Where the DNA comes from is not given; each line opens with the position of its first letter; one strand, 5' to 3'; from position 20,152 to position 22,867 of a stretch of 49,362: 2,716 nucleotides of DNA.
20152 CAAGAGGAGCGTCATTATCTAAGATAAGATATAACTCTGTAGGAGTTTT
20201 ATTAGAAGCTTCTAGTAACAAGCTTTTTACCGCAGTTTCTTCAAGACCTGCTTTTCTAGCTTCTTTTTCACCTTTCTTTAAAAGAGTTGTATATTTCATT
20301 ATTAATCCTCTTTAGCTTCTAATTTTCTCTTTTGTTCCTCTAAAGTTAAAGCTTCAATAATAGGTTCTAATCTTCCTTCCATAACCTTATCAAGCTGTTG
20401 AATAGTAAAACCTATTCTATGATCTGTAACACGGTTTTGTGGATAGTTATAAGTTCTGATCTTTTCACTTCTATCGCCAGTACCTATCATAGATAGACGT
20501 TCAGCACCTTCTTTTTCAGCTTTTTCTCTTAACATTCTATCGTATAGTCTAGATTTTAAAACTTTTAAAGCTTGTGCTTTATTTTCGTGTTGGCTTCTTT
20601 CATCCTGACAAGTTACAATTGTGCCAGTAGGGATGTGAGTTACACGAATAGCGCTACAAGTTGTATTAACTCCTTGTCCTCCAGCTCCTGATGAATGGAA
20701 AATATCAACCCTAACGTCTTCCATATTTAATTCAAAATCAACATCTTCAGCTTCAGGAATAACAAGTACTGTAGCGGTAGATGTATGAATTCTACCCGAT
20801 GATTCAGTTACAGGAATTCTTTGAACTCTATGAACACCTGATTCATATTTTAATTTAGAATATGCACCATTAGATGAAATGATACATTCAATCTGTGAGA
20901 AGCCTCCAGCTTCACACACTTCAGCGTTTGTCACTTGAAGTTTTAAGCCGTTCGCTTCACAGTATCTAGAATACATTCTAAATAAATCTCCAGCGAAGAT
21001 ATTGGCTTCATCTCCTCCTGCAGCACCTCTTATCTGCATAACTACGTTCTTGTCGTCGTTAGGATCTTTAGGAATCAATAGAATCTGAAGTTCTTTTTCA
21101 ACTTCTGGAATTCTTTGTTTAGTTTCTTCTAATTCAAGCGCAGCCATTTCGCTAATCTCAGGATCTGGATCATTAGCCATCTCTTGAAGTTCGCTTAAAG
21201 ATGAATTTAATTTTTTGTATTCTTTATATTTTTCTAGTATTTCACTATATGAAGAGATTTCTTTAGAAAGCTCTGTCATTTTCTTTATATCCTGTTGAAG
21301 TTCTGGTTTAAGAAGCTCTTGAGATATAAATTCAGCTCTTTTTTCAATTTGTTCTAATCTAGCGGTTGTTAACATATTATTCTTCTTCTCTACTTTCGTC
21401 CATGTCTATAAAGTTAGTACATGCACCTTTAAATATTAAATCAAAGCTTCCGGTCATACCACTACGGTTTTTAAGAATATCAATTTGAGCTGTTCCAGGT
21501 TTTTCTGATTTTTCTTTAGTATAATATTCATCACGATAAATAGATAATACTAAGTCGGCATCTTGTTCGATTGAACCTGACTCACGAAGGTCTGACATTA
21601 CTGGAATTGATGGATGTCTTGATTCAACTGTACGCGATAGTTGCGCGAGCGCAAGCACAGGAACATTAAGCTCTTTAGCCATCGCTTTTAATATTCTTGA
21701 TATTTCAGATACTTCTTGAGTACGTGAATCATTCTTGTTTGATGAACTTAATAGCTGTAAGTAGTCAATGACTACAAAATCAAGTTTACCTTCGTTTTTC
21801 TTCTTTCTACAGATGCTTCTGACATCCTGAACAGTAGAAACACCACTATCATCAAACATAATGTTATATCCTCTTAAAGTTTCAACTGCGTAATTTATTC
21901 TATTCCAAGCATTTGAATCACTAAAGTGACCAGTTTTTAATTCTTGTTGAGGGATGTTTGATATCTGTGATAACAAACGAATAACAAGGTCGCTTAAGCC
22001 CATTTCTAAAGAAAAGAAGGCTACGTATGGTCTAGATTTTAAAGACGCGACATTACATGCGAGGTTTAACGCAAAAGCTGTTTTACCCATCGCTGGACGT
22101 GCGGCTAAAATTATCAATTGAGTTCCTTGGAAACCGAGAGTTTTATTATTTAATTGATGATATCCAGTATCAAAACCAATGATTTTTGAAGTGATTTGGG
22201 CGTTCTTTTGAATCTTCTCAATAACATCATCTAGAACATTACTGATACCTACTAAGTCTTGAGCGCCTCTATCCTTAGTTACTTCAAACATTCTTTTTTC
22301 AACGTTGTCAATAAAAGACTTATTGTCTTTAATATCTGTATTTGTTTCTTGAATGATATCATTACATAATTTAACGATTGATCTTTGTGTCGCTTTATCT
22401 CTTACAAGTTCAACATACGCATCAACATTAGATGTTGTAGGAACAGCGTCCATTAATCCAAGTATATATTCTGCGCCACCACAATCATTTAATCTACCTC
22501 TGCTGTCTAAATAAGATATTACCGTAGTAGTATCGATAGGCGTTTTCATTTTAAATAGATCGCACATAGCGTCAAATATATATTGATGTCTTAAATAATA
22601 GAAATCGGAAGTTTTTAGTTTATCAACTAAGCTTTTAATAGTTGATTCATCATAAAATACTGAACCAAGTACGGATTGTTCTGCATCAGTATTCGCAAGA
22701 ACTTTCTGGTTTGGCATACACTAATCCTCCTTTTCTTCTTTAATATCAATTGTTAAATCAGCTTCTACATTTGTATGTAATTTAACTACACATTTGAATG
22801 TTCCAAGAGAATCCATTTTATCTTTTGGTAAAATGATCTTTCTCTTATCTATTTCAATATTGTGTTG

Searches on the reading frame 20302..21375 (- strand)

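Call 76: search_protein_families(library=pfam, max_evalue=0.0001, proteins=[window:20302-21375:-])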
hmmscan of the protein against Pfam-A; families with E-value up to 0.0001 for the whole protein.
window:20302-21375:- (357 aa): 2 families
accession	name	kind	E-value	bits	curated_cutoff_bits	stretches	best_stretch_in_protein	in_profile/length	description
PF03462.23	PCRF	-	6.5e-70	235.3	24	1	10-203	1-194/194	PCRF domain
PF00472.26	RF-1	-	9.1e-40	135.7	35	1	211-320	2-116/116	RF-1 domain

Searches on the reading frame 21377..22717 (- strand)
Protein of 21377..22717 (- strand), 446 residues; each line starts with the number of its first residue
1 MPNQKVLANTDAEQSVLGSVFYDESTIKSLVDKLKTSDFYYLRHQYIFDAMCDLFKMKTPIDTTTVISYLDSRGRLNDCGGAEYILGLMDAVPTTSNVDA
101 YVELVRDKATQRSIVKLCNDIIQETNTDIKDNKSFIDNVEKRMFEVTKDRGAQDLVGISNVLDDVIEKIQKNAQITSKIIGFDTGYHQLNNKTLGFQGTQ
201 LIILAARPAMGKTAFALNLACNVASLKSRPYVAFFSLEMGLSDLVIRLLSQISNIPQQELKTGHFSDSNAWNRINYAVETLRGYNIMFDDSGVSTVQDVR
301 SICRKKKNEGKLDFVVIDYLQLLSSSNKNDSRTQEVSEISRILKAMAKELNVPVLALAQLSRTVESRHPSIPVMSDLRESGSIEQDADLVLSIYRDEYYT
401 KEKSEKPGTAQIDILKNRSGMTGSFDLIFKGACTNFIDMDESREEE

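Call 76: search_protein_families(library=pfam, max_evalue=0.0001, proteins=[window:21377-22717:-])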
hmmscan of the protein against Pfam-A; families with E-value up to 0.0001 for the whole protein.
window:21377-22717:- (446 aa): 3 families
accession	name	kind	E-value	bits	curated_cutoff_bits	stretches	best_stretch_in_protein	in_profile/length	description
PF03796.21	DnaB_C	-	7.2e-92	307.8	27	1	181-437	1-254/255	DnaB-like helicase C terminal domain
PF00772.26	DnaB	-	1.2e-30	106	23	1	8-107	4-103/103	DnaB-like helicase N terminal domain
PF13481.12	AAA_25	-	2.8e-12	47.1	27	1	200-360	34-190/195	AAA domain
